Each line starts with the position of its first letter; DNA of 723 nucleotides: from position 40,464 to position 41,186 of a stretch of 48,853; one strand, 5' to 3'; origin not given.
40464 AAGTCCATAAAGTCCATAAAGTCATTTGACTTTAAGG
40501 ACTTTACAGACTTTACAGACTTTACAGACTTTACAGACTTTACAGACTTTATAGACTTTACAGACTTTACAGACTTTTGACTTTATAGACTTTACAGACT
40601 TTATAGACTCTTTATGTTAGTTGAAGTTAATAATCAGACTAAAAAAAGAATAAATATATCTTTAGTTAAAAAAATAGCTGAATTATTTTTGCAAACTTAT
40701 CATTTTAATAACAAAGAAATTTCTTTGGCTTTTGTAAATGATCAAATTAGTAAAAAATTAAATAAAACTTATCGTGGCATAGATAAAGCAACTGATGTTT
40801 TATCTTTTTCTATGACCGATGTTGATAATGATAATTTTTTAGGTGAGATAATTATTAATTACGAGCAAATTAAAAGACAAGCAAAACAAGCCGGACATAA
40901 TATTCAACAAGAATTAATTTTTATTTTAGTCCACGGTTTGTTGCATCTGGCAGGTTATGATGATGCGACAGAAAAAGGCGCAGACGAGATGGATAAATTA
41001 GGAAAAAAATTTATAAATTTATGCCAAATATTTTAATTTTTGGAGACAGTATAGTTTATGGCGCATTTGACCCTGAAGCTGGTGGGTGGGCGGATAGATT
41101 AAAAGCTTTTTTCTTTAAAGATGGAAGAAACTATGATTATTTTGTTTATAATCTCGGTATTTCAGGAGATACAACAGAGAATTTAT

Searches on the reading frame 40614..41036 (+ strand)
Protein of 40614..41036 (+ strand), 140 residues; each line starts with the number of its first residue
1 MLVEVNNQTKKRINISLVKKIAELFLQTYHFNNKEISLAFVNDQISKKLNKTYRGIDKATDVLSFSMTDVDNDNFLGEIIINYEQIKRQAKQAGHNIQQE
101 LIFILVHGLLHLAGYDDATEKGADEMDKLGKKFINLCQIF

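Call 16: find_encoding_contigs(protein=window:40614-41036:+, flank=10000, max_places=10)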
Protein window:40614-41036:+ (140 aa): no gene with exactly this product is on record in the collection.

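Call 26: search_protein_families(library=pfam, proteins=[window:40614-41036:+])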
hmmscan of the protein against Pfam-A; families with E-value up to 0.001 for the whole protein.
window:40614-41036:+ (140 aa): 1 family
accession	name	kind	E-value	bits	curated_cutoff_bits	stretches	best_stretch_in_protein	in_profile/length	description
PF02130.23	YbeY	-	1.4e-35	122.4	25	1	16-134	9-126/129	Endoribonuclease YbeY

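Call 30: find_homologous_proteins(query=window:40614-41036:+, max_evalue=1e-20)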
Query window:40614-41036:+ (140 aa): 660 proteins with E <= 1e-20 among 2410 candidates; the best 120 are listed.
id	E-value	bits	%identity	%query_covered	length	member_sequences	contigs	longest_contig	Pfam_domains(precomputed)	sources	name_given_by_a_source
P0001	4.8e-84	297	100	100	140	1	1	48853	PF02130.25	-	-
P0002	8.8e-63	228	81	96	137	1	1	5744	PF02130.25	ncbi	ncbi:MAG: rRNA maturation RNase YbeY [Patescibacteria group bacterium]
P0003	3.3e-62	226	81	96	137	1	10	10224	PF02130.25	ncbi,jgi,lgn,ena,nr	ncbi:rRNA maturation RNase YbeY [Patescibacteria group bacterium]|nr:rRNA maturation RNase YbeY [Pat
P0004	2.7e-61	223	80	94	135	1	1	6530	PF02130.25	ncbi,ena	ncbi:MAG: rRNA maturation RNase YbeY [Patescibacteria group bacterium]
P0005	1.8e-55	204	73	99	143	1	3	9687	PF02130.25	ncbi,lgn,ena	ncbi:MAG: rRNA maturation RNase YbeY [Patescibacteria group bacterium]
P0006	9.4e-55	202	71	97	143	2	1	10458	PF02130.25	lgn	-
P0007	2.1e-50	188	69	96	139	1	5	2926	PF02130.25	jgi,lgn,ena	-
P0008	1.2e-49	186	68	96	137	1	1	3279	PF02130.25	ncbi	ncbi:MAG: rRNA maturation RNase YbeY [Patescibacteria group bacterium]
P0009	2.1e-46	175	64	96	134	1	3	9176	PF02130.25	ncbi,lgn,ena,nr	ncbi:MAG: rRNA maturation RNase YbeY [Patescibacteria group bacterium]|nr:rRNA maturation RNase YbeY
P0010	1.4e-45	172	62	99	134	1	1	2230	PF02130.25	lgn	-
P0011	5.0e-45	171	60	97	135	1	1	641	PF02130.25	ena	-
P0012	1.3e-43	166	57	95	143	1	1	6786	PF02130.25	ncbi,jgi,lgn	-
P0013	2.6e-43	165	62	95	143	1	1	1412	PF02130.25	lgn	-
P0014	3.2e-43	165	57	97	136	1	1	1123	PF02130.25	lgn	-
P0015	3.9e-43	165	65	95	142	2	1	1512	PF02130.25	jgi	-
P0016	1.2e-42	163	58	95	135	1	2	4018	PF02130.25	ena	-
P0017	1.5e-42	163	59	95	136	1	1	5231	PF02130.25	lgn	-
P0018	1.7e-42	163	59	95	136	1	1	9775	PF02130.25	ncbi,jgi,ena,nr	ncbi:rRNA maturation RNase YbeY [Candidatus Parcubacteria bacterium]|nr:rRNA maturation RNase YbeY [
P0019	1.7e-42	163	61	96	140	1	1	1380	PF02130.25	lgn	-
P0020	3.2e-42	162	58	97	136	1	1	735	PF02130.25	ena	-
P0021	3.9e-42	161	59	95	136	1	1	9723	PF02130.25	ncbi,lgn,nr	ncbi:rRNA maturation RNase YbeY [Patescibacteria group bacterium]|nr:rRNA maturation RNase YbeY [Pat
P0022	4.4e-42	161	61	95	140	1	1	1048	PF02130.25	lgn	-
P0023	1.1e-41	160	58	97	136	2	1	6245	PF02130.25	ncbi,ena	-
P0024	1.5e-41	160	59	95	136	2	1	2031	PF02130.25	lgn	-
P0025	1.6e-41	159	61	96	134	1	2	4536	PF02130.25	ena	-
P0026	1.8e-41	159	60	95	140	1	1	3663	PF02130.25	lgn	-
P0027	2.0e-41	159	62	95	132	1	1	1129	PF02130.25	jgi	jgi:probable rRNA maturation factor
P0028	2.4e-41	159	58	97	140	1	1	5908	PF02130.25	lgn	-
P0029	2.6e-41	159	60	99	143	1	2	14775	PF02130.25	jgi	jgi:probable rRNA maturation factor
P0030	2.7e-41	159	61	96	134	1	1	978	PF02130.25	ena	-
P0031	2.8e-41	159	59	95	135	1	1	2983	PF02130.25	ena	-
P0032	5.9e-41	158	59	95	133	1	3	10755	PF02130.25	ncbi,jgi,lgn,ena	-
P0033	8.7e-41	157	56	95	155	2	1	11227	PF02130.25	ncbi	-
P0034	1.1e-40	157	63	96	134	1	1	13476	PF02130.25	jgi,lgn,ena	-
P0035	1.2e-40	157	57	95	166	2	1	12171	PF02130.25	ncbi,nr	ncbi:rRNA maturation RNase YbeY [Candidatus Parcubacteria bacterium]|nr:rRNA maturation RNase YbeY [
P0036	1.4e-40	156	59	96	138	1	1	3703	PF02130.25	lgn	-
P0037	1.4e-40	156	61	99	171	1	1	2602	PF02130.25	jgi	jgi:probable rRNA maturation factor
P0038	1.6e-40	156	58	96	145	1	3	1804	PF02130.25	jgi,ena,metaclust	metaclust:\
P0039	1.8e-40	156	56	95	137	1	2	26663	PF02130.25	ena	-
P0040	1.8e-40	156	59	95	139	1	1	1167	PF02130.25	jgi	jgi:probable rRNA maturation factor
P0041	2.0e-40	156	57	96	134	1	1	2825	PF02130.25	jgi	jgi:probable rRNA maturation factor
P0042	2.3e-40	156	59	95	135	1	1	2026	PF02130.25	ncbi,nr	ncbi:MAG: rRNA maturation RNase YbeY [Candidatus Falkowbacteria bacterium]|nr:rRNA maturation RNase 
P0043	2.4e-40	156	58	95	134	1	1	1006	PF02130.25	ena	-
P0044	3.1e-40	155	59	95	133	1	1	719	PF02130.25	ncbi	-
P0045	4.7e-40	155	59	96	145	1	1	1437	PF02130.25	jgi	jgi:probable rRNA maturation factor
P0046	6.0e-40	154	58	96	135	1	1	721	PF02130.25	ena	-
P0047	6.1e-40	154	59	98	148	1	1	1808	PF02130.25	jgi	jgi:probable rRNA maturation factor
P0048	1.1e-39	153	56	96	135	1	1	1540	PF02130.25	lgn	-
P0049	1.2e-39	153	51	97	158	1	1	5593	PF02130.25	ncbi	-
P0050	1.3e-39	153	61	94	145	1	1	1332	PF02130.25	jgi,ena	-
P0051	1.4e-39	153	56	96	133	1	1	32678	PF02130.25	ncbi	-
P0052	1.7e-39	153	54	95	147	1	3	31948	PF02130.25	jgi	-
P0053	1.9e-39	153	57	95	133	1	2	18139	PF02130.25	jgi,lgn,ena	-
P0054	2.0e-39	153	56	96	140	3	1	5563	PF02130.25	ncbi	-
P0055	2.1e-39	153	59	96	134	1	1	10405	PF02130.25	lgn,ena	-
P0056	2.3e-39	152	57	95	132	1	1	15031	PF02130.25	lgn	-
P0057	2.3e-39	152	55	99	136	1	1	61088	PF02130.25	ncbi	-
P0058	2.8e-39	152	55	96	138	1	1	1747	PF02130.25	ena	-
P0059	3.5e-39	152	59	96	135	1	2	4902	PF02130.25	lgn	-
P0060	3.5e-39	152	58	95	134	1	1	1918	PF02130.25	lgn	-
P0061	3.6e-39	152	57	97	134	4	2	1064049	PF02130.25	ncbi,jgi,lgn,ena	-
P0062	4.1e-39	152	58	98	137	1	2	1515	PF02130.25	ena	-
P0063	4.2e-39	152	56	96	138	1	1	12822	PF02130.25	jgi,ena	-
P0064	4.3e-39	152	57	96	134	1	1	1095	PF02130.25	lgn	-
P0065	4.9e-39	151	57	98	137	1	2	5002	PF02130.25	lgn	-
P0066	5.3e-39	151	58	98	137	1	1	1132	PF02130.25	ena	-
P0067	6.3e-39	151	60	95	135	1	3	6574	PF02130.25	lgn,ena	-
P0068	6.7e-39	151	57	99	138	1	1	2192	PF02130.25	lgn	-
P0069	6.7e-39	151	56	95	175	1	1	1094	PF02130.25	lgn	-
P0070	7.0e-39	151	56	95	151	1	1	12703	PF02130.25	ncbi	-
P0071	7.3e-39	151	58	99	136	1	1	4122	PF02130.25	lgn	-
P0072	7.6e-39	151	55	96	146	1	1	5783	PF02130.25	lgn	-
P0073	8.0e-39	151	57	96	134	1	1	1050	PF02130.25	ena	-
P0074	8.1e-39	151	58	96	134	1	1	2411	PF02130.25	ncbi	-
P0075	8.5e-39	151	61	95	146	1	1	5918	PF02130.25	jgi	jgi:probable rRNA maturation factor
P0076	1.0e-38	150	56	96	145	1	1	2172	PF02130.25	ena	-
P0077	1.0e-38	150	49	95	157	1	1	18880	PF02130.25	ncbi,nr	ncbi:MAG: rRNA maturation RNase YbeY [Patescibacteria group bacterium]|nr:rRNA maturation RNase YbeY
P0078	1.1e-38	150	54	99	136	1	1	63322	PF02130.25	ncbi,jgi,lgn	jgi:probable rRNA maturation factor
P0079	1.2e-38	150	52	99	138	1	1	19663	PF02130.25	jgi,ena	-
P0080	1.2e-38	150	58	96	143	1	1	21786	PF02130.25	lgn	-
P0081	1.2e-38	150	52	86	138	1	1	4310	PF02130.25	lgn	-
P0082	1.4e-38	150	58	99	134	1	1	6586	PF02130.25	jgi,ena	-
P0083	1.5e-38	150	56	95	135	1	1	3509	PF02130.25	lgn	-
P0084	1.7e-38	150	56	97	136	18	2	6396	PF02130.25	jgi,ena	-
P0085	1.9e-38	149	56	99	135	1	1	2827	PF02130.25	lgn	-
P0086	2.4e-38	149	52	99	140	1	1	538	PF02130.25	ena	-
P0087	2.5e-38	149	55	96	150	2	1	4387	PF02130.25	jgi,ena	-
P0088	2.6e-38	149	59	95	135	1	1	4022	PF02130.25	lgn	-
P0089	3.2e-38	149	56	98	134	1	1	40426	PF02130.25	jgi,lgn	jgi:probable rRNA maturation factor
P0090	3.3e-38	149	56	95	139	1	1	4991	PF02130.25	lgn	-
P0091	3.3e-38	149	54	96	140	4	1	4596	PF02130.25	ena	-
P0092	3.7e-38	148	57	97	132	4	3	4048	PF02130.25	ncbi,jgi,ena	-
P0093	3.7e-38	148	55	98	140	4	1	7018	PF02130.25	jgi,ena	-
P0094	3.8e-38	148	56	96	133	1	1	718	PF02130.25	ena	-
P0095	4.7e-38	148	59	95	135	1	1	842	PF02130.25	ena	-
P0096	4.7e-38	148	51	99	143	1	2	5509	PF02130.25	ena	-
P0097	5.5e-38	148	59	96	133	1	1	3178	PF02130.25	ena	-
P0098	5.8e-38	148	55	96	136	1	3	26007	PF02130.25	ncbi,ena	ncbi:MAG: rRNA maturation RNase YbeY [Patescibacteria group bacterium]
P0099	6.2e-38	148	55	92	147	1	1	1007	PF02130.25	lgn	-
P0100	7.3e-38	148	55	98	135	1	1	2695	PF02130.25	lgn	-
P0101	8.1e-38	147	54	95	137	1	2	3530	PF02130.25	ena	-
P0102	1.1e-37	147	56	95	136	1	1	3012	PF02130.25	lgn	-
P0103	1.2e-37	147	52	95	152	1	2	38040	PF02130.25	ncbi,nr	ncbi:rRNA maturation RNase YbeY [Candidatus Falkowbacteria bacterium]|nr:rRNA maturation RNase YbeY 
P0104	1.2e-37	147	57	96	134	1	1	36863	PF02130.25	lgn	-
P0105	1.2e-37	147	57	96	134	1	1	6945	PF02130.25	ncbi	-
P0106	1.3e-37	147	52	99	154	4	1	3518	PF02130.25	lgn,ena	-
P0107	1.4e-37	147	57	98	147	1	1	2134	PF02130.25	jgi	-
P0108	1.7e-37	146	56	95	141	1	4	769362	PF02130.25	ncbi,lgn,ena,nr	ncbi:rRNA maturation RNase YbeY [Candidatus Parcubacteria bacterium]|nr:rRNA maturation RNase YbeY [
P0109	1.9e-37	146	59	94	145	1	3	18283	PF02130.25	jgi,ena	jgi:probable rRNA maturation factor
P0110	1.9e-37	146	52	99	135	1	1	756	PF02130.25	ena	-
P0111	2.0e-37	146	55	97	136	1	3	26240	PF02130.25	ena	-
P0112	2.3e-37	146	58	95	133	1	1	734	PF02130.25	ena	-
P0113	2.3e-37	146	54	95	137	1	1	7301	PF02130.25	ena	-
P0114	2.5e-37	146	53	99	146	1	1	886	PF02130.25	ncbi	-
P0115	2.6e-37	146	52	98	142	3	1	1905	PF02130.25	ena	-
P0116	2.6e-37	146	53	96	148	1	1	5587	PF02130.25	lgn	-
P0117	2.7e-37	146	55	96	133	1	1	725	PF02130.25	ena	-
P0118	2.7e-37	146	58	96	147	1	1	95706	PF02130.25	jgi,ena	-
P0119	2.7e-37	146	55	99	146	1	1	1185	PF02130.25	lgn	-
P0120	2.7e-37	146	54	95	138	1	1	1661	PF02130.25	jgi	-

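Call 31: find_encoding_contigs(protein=P0003, flank=6000, max_places=4)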
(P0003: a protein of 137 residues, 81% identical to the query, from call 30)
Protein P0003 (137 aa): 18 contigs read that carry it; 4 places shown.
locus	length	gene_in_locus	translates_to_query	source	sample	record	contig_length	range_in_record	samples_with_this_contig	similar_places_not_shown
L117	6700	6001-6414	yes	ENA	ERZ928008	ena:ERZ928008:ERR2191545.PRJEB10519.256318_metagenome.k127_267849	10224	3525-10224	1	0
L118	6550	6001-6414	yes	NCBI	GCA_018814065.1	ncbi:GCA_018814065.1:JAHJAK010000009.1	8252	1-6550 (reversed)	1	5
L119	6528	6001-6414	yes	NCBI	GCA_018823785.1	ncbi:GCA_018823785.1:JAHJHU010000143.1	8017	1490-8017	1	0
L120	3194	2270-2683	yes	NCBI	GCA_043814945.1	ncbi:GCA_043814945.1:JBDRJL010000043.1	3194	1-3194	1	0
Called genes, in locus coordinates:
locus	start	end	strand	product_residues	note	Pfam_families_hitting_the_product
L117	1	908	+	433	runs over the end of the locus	PF22694:CtpB_N-like, PF00595:PDZ, PF13180:PDZ_2 (weak), PF17820:PDZ_6, PF03572:Peptidase_S41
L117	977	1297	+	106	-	-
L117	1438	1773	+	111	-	-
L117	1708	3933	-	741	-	PF01751:Toprim, PF01131:Topoisom_bac, PF01396:Zn_ribbon_Top1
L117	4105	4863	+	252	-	PF18884:TSP3_bac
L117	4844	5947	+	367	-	-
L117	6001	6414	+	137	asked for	PF02130:YbeY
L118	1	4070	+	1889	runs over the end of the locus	PF18895:T4SS_pilin (weak), PF13205:Big_5 (faint), PF00041:fn3 (faint)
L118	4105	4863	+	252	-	PF18884:TSP3_bac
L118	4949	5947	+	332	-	-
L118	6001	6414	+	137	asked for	PF02130:YbeY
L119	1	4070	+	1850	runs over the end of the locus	PF18895:T4SS_pilin (weak), PF13205:Big_5 (faint), PF00041:fn3 (faint)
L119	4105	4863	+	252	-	PF18884:TSP3_bac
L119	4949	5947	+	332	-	-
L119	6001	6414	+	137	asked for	PF02130:YbeY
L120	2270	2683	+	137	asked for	PF02130:YbeY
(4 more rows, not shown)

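Call 32: find_encoding_contigs(protein=P0002, flank=6000, max_places=2)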
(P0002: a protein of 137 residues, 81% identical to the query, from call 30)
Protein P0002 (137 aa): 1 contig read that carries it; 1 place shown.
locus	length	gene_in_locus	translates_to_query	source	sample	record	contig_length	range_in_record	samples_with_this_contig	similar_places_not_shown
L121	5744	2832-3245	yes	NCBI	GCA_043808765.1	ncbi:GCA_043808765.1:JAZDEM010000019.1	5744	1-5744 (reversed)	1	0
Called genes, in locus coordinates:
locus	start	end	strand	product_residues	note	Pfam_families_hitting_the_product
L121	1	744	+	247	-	PF16389:DUF4998 (faint), PF16656:Pur_ac_phosph_N (faint), PF00041:fn3 (weak)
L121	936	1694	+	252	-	PF18884:TSP3_bac (weak)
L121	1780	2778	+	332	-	-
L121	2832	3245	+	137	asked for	PF02130:YbeY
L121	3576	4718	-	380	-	PF03033:Glyco_transf_28, PF04101:Glyco_tran_28_C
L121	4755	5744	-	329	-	PF01098:FTSW_RODA_SPOVE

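Call 33: find_encoding_contigs(protein=P0005, flank=6000, max_places=3)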
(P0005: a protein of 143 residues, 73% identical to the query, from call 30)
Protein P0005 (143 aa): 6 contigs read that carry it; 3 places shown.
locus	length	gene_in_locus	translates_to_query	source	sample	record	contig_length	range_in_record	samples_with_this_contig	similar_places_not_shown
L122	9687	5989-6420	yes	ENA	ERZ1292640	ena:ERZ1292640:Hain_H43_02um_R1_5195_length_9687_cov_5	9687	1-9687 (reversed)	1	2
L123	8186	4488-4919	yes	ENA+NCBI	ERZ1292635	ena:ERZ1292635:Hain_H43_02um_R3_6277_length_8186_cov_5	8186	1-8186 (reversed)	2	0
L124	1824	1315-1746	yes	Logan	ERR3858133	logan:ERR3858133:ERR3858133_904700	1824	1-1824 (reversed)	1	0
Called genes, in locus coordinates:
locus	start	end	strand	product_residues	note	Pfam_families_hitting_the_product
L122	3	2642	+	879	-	?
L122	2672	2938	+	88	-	-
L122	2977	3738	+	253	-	-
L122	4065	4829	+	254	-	PF18884:TSP3_bac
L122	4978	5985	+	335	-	PF18884:TSP3_bac (faint)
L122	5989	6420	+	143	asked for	PF02130:YbeY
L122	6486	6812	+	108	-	PF01219:DAGK_prokar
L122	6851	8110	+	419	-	PF11104:PilM_2 (faint), PF02491:SHS2_FTSA, PF06723:MreB_Mbl, PF14450:FtsA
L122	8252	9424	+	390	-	PF00091:Tubulin, PF12327:FtsZ_C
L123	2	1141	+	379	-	PF13620:CarboxypepD_reg (weak), PF13715:CarbopepD_reg_2 (faint), PF17210:SdrD_B (faint), PF17802:SpaA (faint), PF13620:CarboxypepD_reg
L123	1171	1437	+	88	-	-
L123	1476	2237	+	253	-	-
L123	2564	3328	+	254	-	PF18884:TSP3_bac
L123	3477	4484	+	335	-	PF18884:TSP3_bac (faint)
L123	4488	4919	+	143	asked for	PF02130:YbeY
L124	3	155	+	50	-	?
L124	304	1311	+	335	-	PF18884:TSP3_bac (faint)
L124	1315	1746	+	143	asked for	PF02130:YbeY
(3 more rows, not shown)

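Call 47: find_related_loci(query=window:40614-41036:+, collection=metagenome_contigs, flank=3000)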
Query window:40614-41036:+ (140 aa) in metagenome_contigs; peptide patterns used: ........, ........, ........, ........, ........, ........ (x = any residue, [..] = any of these).
201 stretches matched a pattern; 29 encode a relative of the query (tblastn E <= 1e-3); 29 distinct loci.
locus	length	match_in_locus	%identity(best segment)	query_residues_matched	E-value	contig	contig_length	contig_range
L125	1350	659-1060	81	1-134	1e-73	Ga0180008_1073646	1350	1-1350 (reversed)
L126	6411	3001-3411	73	1-139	2e-63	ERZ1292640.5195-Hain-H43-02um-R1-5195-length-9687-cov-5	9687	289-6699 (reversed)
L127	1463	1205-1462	80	1-86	4e-43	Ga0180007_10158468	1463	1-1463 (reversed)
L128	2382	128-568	38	6-130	2e-23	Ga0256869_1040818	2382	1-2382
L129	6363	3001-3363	40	12-126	1e-22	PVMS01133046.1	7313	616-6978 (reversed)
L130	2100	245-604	41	2-126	1e-22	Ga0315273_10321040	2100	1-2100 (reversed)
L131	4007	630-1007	35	1-126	4e-22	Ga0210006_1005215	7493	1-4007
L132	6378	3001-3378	35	1-126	4e-22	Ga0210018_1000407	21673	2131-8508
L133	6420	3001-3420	43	4-134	4e-26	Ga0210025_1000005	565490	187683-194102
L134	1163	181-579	37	1-134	6e-22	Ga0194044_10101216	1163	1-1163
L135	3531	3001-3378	35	1-126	1e-21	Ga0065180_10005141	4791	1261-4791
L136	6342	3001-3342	39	18-137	1e-19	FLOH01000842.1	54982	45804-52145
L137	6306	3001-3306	39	18-123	4e-19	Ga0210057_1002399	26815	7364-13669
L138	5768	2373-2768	36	1-115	5e-19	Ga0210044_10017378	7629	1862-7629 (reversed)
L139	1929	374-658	36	35-139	8e-19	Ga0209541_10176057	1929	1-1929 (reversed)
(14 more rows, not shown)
